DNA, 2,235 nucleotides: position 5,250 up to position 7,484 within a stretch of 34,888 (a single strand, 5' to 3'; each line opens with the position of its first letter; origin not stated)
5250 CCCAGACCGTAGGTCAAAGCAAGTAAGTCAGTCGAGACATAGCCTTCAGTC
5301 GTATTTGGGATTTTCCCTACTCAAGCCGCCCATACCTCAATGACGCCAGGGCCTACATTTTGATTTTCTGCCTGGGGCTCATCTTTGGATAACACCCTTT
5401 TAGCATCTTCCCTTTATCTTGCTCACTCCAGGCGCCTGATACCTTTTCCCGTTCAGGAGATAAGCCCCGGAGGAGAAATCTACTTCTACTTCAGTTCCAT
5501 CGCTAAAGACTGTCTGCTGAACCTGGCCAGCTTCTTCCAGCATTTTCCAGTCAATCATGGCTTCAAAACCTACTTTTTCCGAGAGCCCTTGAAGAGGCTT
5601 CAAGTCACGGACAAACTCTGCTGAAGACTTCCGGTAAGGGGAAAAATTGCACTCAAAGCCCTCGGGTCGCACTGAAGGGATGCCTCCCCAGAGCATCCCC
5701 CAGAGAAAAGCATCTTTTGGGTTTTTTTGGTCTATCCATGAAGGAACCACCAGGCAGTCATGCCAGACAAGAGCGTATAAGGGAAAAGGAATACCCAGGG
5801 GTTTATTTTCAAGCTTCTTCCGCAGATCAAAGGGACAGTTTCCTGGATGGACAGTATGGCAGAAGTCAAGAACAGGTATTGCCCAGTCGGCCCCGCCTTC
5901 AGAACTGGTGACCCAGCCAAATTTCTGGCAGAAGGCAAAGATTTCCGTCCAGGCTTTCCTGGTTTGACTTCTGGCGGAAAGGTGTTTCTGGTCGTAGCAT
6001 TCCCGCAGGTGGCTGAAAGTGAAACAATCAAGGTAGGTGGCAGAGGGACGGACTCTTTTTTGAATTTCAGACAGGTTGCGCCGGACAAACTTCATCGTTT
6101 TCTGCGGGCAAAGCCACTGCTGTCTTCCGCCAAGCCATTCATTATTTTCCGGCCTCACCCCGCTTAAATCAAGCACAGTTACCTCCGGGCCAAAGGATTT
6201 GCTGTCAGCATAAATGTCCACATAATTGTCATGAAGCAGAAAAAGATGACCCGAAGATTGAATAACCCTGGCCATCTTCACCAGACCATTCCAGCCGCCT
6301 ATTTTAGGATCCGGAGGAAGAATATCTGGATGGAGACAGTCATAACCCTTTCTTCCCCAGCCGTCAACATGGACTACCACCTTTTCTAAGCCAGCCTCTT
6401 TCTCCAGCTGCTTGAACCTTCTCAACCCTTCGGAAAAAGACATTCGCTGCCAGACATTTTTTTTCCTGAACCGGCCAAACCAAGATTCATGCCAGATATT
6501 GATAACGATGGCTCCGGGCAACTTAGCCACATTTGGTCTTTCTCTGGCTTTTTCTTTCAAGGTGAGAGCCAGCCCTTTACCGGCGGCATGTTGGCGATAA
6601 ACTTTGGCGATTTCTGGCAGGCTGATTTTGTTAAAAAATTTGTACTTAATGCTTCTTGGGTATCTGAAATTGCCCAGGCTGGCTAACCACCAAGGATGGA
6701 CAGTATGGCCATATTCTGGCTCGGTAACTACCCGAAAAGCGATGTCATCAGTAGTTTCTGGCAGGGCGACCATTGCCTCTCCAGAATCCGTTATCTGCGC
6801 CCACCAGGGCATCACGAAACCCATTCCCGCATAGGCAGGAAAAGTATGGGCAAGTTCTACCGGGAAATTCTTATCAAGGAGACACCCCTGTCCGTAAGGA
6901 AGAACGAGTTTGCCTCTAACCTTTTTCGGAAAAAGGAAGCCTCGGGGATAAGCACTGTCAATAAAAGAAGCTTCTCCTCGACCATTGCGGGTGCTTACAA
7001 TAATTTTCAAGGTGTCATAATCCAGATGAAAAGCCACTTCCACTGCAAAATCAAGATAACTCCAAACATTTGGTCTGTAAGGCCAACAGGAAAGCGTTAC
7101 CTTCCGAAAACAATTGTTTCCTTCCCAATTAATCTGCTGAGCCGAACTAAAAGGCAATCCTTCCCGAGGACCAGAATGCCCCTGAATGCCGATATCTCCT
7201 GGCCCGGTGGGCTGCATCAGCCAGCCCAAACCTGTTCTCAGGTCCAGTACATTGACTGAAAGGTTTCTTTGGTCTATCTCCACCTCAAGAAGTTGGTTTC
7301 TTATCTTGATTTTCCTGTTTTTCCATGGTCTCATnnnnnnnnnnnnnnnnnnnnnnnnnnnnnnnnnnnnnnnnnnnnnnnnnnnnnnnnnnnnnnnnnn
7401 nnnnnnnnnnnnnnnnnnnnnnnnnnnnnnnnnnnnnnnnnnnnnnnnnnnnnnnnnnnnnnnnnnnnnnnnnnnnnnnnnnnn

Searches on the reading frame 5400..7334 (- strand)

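Call 5: search_protein_families(library=pfam, proteins=[window:5400-7334:-], max_evalue=0.001)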
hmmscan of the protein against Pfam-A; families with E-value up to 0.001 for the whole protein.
window:5400-7334:- (644 aa): 3 families
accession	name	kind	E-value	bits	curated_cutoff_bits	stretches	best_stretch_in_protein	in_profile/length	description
PF18952.6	DUF5696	-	1.2e-14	54.3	25.6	1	227-492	197-464/612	Family of unknown function (DUF5696)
PF11308.14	Glyco_hydro_129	-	1.3e-06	28.1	25.6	1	406-496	86-177/324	Glycosyl hydrolases related to GH101 family, GH129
PF19773.5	DUF6259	-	4.3e-06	26.5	28.7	1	243-453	20-217/300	Domain of unknown function (DUF6259)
